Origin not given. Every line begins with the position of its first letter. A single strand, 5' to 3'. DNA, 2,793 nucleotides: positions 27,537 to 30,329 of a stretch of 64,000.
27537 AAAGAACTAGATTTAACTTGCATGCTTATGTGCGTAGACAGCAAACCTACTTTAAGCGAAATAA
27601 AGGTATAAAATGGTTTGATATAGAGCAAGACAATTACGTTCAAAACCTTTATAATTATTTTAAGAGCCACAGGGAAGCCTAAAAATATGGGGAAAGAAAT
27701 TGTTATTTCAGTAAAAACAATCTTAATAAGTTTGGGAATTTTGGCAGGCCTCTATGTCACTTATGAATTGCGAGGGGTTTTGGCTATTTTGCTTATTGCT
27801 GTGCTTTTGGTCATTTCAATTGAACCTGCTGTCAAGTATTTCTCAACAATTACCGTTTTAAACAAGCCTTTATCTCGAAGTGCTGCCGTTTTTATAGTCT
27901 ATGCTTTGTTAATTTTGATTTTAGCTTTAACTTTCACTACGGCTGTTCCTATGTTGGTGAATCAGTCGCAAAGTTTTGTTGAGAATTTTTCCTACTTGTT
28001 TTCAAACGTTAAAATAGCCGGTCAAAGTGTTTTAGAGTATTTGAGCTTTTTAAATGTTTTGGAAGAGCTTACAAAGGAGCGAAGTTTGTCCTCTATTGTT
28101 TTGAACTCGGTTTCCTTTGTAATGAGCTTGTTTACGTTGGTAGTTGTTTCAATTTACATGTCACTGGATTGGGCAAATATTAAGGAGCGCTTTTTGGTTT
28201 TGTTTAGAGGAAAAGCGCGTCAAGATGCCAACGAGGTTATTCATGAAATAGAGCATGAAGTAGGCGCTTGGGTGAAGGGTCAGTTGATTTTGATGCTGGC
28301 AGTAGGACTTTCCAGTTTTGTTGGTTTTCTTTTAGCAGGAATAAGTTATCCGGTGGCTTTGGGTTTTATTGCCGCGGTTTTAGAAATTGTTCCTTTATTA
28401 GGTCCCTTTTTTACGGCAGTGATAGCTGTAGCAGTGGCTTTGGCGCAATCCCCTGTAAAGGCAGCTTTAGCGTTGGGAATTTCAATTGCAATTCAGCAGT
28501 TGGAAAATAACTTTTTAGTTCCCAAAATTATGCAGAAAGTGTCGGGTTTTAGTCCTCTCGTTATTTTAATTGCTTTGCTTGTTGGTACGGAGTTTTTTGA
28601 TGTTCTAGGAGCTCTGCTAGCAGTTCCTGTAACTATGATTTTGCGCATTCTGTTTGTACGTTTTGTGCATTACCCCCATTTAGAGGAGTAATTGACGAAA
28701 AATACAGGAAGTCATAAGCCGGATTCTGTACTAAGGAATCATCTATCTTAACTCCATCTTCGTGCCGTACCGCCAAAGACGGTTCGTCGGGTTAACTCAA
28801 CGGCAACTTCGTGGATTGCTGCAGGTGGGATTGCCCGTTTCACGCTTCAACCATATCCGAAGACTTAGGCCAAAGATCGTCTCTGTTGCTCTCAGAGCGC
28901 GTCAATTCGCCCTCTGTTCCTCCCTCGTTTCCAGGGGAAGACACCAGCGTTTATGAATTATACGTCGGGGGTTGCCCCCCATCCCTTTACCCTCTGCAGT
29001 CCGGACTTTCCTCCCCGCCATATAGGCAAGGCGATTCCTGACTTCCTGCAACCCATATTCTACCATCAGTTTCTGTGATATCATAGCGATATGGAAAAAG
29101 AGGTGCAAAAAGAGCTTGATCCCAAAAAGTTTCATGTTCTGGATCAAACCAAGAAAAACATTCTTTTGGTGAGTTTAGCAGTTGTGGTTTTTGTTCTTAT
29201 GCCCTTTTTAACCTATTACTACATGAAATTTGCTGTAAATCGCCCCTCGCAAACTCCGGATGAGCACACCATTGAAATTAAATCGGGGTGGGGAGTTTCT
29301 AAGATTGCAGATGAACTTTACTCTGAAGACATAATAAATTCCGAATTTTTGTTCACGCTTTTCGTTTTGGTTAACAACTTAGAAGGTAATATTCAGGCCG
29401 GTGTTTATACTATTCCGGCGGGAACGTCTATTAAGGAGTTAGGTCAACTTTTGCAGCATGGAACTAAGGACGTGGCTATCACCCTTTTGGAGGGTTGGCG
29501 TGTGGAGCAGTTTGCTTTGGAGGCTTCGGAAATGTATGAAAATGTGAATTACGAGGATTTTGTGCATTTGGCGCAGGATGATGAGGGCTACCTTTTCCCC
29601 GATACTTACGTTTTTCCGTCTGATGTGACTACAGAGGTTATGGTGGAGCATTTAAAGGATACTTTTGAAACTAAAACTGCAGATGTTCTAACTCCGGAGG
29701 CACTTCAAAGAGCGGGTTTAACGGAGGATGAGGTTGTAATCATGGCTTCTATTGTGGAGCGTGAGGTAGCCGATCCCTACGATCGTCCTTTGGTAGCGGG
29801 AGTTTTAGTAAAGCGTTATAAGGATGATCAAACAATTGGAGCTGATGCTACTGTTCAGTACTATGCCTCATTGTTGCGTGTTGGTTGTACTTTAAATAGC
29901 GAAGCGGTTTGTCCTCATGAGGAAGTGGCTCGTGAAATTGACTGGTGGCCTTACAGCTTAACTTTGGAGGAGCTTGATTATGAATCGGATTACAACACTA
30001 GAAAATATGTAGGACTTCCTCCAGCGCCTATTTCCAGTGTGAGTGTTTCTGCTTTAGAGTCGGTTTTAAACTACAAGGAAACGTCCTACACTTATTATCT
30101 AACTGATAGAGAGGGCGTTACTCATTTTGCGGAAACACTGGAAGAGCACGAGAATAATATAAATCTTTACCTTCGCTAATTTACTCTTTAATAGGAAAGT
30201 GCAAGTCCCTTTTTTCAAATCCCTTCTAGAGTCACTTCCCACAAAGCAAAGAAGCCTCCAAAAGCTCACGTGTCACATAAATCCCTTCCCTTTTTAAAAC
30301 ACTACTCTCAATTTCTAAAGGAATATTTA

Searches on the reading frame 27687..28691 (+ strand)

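Call 61: search_protein_families(library=pfam, proteins=[window:27687-28691:+], max_evalue=0.00001)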
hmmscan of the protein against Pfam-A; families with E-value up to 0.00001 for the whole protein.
window:27687-28691:+ (334 aa): 1 family
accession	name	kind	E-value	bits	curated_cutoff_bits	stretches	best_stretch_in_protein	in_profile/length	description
PF01594.21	AI-2E_transport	-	2.1e-45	155.8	34.3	1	14-322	4-322/327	AI-2E family transporter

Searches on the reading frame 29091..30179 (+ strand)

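Call 61: search_protein_families(library=pfam, proteins=[window:29091-30179:+], max_evalue=0.00001)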
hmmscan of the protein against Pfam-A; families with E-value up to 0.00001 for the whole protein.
window:29091-30179:+ (362 aa): 1 family
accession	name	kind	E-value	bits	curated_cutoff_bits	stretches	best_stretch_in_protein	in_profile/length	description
PF02618.21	YceG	-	6.2e-65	219.8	32.4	1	61-358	1-274/275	YceG-like family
